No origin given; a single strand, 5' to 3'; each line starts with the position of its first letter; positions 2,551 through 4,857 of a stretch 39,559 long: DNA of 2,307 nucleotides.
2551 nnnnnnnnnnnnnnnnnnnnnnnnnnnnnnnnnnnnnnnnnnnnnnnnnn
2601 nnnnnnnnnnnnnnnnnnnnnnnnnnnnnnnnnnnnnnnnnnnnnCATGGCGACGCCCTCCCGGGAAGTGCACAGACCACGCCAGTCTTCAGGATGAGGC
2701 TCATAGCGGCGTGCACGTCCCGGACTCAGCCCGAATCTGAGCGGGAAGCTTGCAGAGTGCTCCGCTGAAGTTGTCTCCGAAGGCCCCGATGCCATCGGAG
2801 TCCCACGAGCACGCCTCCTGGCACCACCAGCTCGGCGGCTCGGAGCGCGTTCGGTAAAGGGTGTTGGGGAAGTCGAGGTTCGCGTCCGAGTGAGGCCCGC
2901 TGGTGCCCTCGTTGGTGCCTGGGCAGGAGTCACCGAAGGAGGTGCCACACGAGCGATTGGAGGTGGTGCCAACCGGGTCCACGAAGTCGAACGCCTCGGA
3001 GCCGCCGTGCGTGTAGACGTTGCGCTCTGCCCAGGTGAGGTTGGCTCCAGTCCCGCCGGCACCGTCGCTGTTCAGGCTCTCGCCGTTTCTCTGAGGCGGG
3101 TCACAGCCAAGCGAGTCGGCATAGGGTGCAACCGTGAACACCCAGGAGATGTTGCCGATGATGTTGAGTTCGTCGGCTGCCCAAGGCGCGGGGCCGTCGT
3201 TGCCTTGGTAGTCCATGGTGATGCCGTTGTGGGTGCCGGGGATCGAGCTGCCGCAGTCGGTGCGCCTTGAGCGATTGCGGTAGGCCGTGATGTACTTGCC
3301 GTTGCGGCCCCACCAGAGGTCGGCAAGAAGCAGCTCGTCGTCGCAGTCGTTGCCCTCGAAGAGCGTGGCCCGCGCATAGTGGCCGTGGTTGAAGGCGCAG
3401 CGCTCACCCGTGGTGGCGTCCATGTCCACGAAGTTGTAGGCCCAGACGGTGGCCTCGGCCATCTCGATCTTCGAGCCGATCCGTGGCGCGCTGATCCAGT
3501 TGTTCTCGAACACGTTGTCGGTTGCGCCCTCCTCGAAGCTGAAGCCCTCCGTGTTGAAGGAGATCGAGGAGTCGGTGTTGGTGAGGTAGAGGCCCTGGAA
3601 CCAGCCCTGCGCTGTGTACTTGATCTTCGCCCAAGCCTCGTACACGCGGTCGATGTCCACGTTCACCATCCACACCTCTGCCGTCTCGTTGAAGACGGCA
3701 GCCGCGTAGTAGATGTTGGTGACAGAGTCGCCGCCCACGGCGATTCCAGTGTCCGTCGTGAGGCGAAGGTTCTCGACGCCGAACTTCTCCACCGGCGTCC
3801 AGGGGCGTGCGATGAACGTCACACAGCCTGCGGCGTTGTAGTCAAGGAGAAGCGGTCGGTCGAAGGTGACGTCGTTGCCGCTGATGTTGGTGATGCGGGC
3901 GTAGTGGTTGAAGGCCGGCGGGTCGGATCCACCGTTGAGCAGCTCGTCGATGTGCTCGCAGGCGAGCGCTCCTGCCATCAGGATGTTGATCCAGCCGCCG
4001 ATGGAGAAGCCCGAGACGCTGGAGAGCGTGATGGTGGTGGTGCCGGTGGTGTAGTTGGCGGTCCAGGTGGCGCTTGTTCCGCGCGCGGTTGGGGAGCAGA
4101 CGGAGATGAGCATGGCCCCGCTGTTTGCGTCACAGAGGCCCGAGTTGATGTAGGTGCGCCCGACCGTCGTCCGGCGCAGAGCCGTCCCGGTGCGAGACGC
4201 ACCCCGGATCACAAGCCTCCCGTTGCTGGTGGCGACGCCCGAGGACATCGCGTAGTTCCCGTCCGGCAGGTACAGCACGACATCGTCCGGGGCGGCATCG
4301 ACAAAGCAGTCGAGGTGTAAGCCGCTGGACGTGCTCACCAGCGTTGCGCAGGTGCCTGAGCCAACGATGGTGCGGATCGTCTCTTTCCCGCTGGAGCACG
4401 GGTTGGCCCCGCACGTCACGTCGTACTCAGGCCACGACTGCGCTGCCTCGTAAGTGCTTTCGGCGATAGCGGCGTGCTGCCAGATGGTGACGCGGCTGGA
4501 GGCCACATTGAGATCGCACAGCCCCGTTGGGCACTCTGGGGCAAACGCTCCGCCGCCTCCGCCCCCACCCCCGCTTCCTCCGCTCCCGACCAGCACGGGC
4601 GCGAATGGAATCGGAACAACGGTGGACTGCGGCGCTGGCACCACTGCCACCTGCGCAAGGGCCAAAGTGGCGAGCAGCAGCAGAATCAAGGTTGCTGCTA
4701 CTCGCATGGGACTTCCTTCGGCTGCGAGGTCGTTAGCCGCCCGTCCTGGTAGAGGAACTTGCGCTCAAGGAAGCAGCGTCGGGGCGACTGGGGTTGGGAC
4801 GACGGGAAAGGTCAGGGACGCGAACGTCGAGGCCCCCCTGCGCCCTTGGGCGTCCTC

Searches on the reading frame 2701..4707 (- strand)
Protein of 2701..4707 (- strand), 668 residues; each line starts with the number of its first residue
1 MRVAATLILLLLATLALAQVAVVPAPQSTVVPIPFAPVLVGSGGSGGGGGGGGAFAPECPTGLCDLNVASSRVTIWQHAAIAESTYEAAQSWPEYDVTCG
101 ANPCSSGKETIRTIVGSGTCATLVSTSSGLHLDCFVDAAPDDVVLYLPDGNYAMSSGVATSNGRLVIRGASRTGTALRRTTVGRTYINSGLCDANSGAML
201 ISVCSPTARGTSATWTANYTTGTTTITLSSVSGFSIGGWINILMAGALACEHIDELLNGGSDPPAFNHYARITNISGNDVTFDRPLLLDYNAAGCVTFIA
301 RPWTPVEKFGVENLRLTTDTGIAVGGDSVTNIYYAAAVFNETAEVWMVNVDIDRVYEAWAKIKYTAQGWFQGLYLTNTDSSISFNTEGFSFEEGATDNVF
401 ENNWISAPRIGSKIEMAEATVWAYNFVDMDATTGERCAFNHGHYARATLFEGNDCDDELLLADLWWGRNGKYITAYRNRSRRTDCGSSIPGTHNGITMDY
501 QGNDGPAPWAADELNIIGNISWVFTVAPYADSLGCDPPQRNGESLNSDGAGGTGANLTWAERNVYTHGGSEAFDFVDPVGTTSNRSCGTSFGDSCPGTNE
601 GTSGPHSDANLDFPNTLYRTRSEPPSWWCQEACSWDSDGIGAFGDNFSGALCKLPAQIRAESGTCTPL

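Call 6: search_protein_families(library=pfam, proteins=[window:2701-4707:-], max_evalue=0.1)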
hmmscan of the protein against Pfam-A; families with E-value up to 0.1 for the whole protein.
window:2701-4707:- (668 aa): 1 family
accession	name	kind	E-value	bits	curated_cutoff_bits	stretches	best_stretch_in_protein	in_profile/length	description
PF12708.12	Pect-lyase_RHGA_epim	-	0.0049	17.1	27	0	138-188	30-81/213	Rhamnogalacturonase A/epimerase, pectate lyase-like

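Call 7: search_protein_families(library=phrogs, proteins=[window:2701-4707:-], max_evalue=0.1)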
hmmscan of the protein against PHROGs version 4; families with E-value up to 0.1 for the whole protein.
window:2701-4707:- (668 aa): 0 families

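Call 82: search_protein_families(library=ncbifam, proteins=[window:2701-4707:-], max_evalue=0.1)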
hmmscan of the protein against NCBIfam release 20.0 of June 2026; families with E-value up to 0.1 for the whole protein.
window:2701-4707:- (668 aa): 1 family
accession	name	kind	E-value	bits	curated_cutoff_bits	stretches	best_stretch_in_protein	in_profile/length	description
NF058554.1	BT_3328_fam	equivalog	2e-09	36.3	1100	1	142-359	391-627/840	BT3328 family hyaluronic acid endo-lyase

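Call 83: search_protein_families(library=padloc, proteins=[window:2701-4707:-], max_evalue=0.1)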
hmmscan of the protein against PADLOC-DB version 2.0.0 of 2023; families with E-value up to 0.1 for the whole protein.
window:2701-4707:- (668 aa): 0 families
